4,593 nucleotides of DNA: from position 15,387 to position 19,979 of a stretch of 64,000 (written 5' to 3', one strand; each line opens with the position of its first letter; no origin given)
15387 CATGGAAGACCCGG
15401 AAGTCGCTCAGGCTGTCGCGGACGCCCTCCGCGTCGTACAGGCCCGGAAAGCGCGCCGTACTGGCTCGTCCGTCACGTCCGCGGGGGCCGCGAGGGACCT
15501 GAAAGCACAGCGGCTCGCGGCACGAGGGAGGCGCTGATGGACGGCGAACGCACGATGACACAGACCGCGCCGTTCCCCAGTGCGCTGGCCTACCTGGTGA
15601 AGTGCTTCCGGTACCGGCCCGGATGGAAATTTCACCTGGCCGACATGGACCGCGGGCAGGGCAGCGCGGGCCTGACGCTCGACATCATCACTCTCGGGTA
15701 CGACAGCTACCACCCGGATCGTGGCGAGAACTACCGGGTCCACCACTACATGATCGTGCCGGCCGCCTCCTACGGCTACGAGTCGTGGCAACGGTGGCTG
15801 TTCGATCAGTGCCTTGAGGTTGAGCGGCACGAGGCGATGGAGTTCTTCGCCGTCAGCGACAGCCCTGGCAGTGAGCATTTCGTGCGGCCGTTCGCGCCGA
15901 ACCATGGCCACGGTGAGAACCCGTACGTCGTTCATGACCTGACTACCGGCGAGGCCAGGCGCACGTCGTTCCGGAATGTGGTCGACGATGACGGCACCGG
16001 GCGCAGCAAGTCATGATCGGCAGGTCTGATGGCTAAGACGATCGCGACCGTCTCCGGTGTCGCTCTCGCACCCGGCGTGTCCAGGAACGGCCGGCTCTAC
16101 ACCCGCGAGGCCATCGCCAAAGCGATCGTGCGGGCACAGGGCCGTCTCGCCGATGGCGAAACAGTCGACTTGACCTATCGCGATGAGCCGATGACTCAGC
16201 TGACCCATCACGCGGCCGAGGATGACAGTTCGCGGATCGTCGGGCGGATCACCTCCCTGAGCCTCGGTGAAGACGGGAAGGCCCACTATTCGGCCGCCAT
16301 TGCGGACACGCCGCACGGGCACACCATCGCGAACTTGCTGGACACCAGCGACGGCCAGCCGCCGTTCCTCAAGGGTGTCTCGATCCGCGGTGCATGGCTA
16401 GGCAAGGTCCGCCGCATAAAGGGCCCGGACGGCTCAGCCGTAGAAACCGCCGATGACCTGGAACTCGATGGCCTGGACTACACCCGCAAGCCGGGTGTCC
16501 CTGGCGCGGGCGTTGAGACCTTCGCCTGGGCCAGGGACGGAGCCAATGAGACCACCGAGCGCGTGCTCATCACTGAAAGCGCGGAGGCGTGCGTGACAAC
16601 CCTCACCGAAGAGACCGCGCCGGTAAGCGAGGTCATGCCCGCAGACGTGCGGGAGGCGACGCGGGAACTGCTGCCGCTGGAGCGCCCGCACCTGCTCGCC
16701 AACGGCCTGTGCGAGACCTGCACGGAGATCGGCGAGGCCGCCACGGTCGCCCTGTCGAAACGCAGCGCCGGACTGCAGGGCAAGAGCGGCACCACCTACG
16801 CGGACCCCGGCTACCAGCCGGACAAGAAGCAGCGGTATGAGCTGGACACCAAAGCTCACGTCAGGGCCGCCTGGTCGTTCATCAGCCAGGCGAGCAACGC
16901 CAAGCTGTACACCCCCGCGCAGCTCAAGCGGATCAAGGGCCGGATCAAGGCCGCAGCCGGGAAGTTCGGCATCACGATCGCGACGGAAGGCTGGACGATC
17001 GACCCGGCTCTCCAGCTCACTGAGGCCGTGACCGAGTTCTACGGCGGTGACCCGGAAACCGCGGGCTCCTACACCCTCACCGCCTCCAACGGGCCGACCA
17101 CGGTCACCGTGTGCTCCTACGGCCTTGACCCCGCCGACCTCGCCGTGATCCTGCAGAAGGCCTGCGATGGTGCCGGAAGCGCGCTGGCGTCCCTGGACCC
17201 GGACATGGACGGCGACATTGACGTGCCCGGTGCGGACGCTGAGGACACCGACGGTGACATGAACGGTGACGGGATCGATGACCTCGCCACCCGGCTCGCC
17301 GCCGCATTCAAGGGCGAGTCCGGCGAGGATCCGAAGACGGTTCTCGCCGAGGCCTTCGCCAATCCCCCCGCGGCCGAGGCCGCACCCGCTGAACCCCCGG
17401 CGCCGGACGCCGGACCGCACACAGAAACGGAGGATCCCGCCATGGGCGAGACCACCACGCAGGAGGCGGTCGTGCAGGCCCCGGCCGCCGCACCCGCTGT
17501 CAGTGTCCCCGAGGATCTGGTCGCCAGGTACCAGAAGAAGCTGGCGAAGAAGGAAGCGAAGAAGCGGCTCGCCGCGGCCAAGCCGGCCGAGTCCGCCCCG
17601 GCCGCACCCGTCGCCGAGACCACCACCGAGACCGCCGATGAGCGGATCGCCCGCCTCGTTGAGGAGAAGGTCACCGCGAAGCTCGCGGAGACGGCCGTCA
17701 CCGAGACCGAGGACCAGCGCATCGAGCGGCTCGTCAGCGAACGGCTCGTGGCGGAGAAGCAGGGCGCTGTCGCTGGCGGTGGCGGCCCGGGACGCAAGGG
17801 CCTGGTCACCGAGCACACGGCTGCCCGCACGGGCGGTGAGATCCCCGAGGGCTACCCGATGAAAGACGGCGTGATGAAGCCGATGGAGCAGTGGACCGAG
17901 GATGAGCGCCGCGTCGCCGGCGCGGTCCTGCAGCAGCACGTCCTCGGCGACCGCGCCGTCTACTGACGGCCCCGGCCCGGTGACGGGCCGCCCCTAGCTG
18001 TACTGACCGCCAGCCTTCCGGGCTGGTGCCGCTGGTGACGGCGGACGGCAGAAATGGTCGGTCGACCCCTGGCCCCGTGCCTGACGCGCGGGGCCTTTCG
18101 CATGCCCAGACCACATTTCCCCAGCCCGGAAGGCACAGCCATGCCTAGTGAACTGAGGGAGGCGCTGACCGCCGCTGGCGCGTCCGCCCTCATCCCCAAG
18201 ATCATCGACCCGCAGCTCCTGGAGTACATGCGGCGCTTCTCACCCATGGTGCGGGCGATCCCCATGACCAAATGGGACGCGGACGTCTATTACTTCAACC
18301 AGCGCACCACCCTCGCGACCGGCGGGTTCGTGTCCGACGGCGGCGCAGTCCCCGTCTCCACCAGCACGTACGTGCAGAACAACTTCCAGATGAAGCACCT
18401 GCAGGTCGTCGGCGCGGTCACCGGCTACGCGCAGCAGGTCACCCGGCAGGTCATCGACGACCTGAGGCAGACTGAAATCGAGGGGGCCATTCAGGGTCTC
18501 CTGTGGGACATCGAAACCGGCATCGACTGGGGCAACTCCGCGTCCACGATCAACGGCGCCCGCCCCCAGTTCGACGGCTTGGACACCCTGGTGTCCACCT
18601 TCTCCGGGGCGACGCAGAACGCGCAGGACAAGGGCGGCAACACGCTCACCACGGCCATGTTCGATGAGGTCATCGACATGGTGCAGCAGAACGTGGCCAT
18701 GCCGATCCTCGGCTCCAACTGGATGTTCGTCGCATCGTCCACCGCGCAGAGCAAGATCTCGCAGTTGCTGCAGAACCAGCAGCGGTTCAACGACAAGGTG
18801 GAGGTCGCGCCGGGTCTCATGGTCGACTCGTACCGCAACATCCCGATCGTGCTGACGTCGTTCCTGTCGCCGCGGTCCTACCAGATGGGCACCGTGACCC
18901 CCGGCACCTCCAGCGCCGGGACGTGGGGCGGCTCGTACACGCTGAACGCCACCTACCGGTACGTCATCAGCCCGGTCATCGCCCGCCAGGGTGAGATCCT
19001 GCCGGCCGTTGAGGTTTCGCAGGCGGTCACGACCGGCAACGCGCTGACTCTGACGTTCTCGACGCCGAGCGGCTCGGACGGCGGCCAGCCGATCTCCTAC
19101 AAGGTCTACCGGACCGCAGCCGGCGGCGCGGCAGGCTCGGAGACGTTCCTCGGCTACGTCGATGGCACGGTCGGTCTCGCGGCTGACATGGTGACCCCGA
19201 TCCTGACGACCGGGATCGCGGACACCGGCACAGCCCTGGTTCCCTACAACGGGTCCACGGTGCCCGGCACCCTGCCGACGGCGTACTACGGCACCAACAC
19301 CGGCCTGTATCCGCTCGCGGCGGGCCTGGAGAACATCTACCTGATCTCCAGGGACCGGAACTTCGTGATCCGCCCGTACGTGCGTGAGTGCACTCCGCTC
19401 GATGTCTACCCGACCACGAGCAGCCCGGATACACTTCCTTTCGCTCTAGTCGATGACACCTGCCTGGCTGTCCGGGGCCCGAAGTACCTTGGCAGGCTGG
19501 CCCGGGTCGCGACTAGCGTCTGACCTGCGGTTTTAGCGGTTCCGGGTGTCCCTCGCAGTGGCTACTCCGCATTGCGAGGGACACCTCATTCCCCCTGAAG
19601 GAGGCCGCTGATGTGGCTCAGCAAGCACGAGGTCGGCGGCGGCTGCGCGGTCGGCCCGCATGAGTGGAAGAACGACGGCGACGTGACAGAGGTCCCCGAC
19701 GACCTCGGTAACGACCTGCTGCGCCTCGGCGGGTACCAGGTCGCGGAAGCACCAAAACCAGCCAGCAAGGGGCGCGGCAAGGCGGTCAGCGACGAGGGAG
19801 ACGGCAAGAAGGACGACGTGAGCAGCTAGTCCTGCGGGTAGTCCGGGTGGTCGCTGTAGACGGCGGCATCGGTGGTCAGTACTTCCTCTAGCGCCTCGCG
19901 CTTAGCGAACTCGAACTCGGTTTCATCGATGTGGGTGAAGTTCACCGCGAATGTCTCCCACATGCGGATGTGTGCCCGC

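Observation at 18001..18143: Major capsid leader contains a 14-bp anti-Shine-Dalgarno switch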

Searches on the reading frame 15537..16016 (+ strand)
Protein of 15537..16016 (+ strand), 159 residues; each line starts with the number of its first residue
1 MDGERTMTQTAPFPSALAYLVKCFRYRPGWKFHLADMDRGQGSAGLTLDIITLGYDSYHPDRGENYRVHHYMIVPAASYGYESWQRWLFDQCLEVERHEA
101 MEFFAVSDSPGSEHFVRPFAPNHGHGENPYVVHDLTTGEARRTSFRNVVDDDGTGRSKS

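Call 6: search_protein_families(library=pfam, proteins=[window:15537-16016:+])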
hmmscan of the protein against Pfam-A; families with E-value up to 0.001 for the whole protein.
window:15537-16016:+ (159 aa): 0 families

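Call 56: search_protein_families(library=phrogs, proteins=[window:15537-16016:+], max_evalue=0.001)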
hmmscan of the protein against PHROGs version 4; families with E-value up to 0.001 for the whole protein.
window:15537-16016:+ (159 aa): 1 family
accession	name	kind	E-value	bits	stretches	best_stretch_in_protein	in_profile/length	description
phrog_1540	-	unknown function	2.1e-15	57.6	1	4-130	38-158/333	-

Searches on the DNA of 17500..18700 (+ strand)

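Call 7: search_dna_similar(query=window:17500-18700:+, collection=phages, mode=distant, max_rows=40)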
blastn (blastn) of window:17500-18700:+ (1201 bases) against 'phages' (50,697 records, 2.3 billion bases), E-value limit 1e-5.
No match.

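Call 12: search_rna_families(source=window, start=17800, end=18300, threshold=evalue, max_evalue=10, show_alignments=3)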
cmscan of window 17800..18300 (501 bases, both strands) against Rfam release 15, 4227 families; matches with E-value up to 10: 7.
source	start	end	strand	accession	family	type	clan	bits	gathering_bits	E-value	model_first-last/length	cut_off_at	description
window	18025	18099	-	RF03038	nhaA-II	Cis-reg;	-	18.3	70.4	2.5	1-84/84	no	nhaA-II RNA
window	17867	17922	+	RF01274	sR45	Gene; snRNA; snoRNA; CD-box;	-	17.9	40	0.18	1-55/55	no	Small nucleolar RNA sR45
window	17987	18042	+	RF04175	mir-1260b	Gene; miRNA;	-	16.2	81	2.5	29-84/108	no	mir-1260b microRNA precursor family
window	17999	18110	+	RF02201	TTC28-AS1_4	Gene; lncRNA;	-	13.9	45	6.6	1-113/113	no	TTC28 antisense RNA 1 conserved region 4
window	18226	18292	-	RF02509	PYLIS_2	Cis-reg;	-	12.9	36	3.5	1-100/100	no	Pyrrolysine insertion sequence mtbB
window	17965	18015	-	RF01753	psbNH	Cis-reg;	-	11.6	45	4.8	1-60/60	no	psbNH RNA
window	17870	17923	+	RF01145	sR14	Gene; snRNA; snoRNA; CD-box;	-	9.8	38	5.2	1-54/54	no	Small nucleolar RNA sR14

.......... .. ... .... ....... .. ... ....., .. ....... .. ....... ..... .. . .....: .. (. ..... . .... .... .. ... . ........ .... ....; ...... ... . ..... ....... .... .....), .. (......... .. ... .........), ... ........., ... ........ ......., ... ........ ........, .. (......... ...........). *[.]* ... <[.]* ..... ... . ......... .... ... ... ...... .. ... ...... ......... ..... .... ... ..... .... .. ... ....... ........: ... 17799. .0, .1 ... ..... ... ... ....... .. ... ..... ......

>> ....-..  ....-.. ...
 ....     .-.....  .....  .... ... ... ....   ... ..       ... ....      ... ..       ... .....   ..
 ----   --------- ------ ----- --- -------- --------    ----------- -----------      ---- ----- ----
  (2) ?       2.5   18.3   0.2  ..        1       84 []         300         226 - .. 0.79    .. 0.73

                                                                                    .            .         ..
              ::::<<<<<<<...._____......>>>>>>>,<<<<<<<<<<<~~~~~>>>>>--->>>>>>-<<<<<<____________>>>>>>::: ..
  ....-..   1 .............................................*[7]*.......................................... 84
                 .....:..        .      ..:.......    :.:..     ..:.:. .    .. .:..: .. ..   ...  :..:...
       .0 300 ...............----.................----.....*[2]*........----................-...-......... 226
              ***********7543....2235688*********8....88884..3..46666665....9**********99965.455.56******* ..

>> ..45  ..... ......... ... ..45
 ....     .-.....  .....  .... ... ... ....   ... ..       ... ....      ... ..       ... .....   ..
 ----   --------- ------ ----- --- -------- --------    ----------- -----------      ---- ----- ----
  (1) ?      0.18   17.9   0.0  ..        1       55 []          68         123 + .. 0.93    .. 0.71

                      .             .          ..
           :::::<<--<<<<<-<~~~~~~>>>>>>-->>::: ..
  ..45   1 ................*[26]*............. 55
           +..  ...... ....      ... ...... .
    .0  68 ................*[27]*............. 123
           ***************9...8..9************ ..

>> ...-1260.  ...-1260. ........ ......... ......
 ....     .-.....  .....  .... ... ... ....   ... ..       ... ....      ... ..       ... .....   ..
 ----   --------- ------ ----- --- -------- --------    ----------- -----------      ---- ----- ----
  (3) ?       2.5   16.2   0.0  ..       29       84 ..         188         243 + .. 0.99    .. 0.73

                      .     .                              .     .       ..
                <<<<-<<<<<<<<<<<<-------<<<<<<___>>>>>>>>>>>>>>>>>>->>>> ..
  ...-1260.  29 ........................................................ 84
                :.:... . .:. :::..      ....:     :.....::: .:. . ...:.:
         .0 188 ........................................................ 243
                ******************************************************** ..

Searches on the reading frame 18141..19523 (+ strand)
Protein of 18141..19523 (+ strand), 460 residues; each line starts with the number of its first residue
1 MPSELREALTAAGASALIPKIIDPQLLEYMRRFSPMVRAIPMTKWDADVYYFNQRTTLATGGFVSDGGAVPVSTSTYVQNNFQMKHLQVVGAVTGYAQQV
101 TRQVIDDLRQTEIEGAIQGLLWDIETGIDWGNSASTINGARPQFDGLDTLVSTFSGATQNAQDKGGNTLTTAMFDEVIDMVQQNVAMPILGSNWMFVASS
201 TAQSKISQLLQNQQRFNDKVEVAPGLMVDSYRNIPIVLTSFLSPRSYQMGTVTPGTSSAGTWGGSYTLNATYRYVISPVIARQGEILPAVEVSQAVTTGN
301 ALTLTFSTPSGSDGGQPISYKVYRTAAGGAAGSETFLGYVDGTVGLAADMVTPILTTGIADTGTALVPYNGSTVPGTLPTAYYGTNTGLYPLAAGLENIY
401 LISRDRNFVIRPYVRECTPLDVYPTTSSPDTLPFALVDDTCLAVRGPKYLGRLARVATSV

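Call 6: search_protein_families(library=pfam, proteins=[window:18141-19523:+])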
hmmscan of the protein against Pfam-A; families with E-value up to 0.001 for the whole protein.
window:18141-19523:+ (460 aa): 1 family
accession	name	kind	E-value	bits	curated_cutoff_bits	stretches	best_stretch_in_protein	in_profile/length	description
PF17236.8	SU10_MCP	-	2.8e-09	37.4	24.1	1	73-239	71-231/292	SU10 major capsid protein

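Call 8: search_dna_similar(query=window:18141-19523:+, collection=phages, mode=protein, max_rows=40)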
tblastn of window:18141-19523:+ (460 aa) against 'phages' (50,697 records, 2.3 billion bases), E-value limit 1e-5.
Records with a match: 4; places in all: 4; records where one place covers at least 80% of the query: 0.
Best place of each record, by identity: <60% 4.
By first word of the organism name: Leptospira 4.
By host as written in the record: Leptospira biflexa Patoc 1 4.
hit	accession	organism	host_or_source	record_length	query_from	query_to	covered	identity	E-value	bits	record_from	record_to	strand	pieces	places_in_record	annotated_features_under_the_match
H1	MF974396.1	Leptospira phage LE3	Leptospira biflexa Patoc 1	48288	4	301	65%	29.6%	6e-16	87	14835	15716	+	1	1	hypothetical protein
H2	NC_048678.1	Leptospira phage LE3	Leptospira biflexa Patoc 1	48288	4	301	65%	29.6%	6e-16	87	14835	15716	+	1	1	hypothetical protein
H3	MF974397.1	Leptospira phage LE4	Leptospira biflexa Patoc 1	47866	4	301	65%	29.6%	6e-16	87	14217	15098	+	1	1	hypothetical protein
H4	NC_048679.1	Leptospira phage LE4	Leptospira biflexa Patoc 1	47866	4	301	65%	29.6%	6e-16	87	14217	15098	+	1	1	hypothetical protein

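Call 10: find_related_loci(query=window:18141-19523:+, collection=viral_contigs, flank=3000)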
Query window:18141-19523:+ (460 aa) in viral_contigs; peptide patterns used: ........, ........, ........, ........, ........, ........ (x = any residue, [..] = any of these).
15 stretches matched a pattern; 13 encode a relative of the query (tblastn E <= 1e-3); 13 distinct loci.
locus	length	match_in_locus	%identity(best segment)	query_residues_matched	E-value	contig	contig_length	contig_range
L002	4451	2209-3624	73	1-460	0e+0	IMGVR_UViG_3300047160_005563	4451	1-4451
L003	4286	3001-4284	78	1-415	0e+0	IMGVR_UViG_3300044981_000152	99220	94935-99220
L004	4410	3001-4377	68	1-460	0e+0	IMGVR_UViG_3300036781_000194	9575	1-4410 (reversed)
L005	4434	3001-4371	69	1-460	0e+0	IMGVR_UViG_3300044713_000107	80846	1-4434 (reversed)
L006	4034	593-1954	66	1-460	0e+0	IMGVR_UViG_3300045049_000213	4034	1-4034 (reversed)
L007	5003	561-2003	60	1-460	0e+0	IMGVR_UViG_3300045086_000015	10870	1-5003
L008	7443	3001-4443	60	1-460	0e+0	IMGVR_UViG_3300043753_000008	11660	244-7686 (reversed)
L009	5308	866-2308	59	1-460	0e+0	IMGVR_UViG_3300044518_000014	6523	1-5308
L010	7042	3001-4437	59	3-460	0e+0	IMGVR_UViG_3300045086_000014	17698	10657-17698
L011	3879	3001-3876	69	1-295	2e-125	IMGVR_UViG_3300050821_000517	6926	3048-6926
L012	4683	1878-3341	46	1-456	5e-122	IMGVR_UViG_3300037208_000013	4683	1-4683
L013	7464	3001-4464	46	1-456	5e-121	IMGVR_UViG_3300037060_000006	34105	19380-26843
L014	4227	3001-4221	43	1-377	3e-89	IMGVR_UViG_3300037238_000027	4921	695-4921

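Call 56: search_protein_families(library=phrogs, proteins=[window:18141-19523:+], max_evalue=0.001)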
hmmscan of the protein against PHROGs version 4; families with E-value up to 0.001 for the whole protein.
window:18141-19523:+ (460 aa): 2 families
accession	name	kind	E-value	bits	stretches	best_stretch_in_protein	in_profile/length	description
phrog_752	-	head and packaging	2.5e-32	113.4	1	8-459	33-471/475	major head protein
phrog_212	-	head and packaging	2.1e-12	48.1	1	8-246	5-221/301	major head protein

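Call 71: search_dna_similar(query=window:18141-19523:+, collection=plasmids, mode=protein, max_rows=15)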
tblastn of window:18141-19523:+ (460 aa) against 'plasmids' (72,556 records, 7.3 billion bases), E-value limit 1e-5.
Records with a match: 1; places in all: 1; records where one place covers at least 80% of the query: 1.
Best place of each record, by identity: <60% 1.
By first word of the organism name: Amycolatopsis 1.
By predicted mobility (MOB-suite, as given by PLSDB): non-mobilizable 1.
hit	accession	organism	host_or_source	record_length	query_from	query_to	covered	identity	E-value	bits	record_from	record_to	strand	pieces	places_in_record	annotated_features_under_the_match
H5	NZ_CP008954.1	Amycolatopsis japonica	soil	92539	3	460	100%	59.2%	4e-165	522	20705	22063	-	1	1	hypothetical protein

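Call 72: get_annotated_region(hit=H5, flank=3500)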
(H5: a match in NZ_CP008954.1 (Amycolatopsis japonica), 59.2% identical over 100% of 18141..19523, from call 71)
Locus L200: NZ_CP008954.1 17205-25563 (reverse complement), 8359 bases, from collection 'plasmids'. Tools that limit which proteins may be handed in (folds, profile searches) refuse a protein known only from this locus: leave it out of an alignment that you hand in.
description: Amycolatopsis japonica strain DSM 44213 plasmid pAmyja1, complete sequence
organism: Amycolatopsis japonica (NCBI taxid 208439)
taxonomy: Bacteria; Actinomycetota; Actinomycetes; Pseudonocardiales; Pseudonocardiaceae; Amycolatopsis; Amycolatopsis japonica
host: -; source: soil; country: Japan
typing (MOB-suite, as given by PLSDB): non-mobilizable
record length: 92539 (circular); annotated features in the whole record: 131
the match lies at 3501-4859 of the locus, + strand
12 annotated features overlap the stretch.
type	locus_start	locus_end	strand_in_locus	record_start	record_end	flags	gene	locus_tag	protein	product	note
CDS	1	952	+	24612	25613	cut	-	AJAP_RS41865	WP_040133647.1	hypothetical protein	-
CDS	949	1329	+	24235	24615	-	-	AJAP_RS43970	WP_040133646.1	hypothetical protein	-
CDS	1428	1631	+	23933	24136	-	-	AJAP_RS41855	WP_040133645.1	hypothetical protein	-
CDS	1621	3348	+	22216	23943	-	-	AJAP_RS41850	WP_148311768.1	hypothetical protein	-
CDS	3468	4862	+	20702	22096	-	-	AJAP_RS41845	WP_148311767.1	hypothetical protein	-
CDS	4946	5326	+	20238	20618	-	-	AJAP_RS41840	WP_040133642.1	hypothetical protein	-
CDS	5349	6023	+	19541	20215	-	-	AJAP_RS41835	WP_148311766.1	hypothetical protein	-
CDS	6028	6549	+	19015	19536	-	-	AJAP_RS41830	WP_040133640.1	NUMOD3 domain-containing DNA-binding protein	-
CDS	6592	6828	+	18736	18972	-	-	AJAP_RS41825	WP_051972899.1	hypothetical protein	-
CDS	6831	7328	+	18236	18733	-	-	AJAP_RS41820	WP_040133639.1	hypothetical protein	-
CDS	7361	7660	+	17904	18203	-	-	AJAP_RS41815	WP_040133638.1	hypothetical protein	-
CDS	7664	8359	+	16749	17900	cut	-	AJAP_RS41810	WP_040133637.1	phage tail tube protein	-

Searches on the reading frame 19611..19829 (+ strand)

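Call 6: search_protein_families(library=pfam, proteins=[window:19611-19829:+])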
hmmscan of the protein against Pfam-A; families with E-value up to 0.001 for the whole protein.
window:19611-19829:+ (72 aa): 1 family
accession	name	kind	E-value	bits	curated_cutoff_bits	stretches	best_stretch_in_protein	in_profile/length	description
PF23976.1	DUF7302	-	6e-06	27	24.9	1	23-57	9-43/61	Family of unknown function (DUF7302)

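Call 56: search_protein_families(library=phrogs, proteins=[window:19611-19829:+], max_evalue=0.001)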
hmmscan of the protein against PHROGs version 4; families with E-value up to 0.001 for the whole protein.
window:19611-19829:+ (72 aa): 1 family
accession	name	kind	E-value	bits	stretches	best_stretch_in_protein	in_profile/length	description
phrog_748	-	connector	4.6e-05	24.9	1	22-55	8-41/63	head-tail connector protein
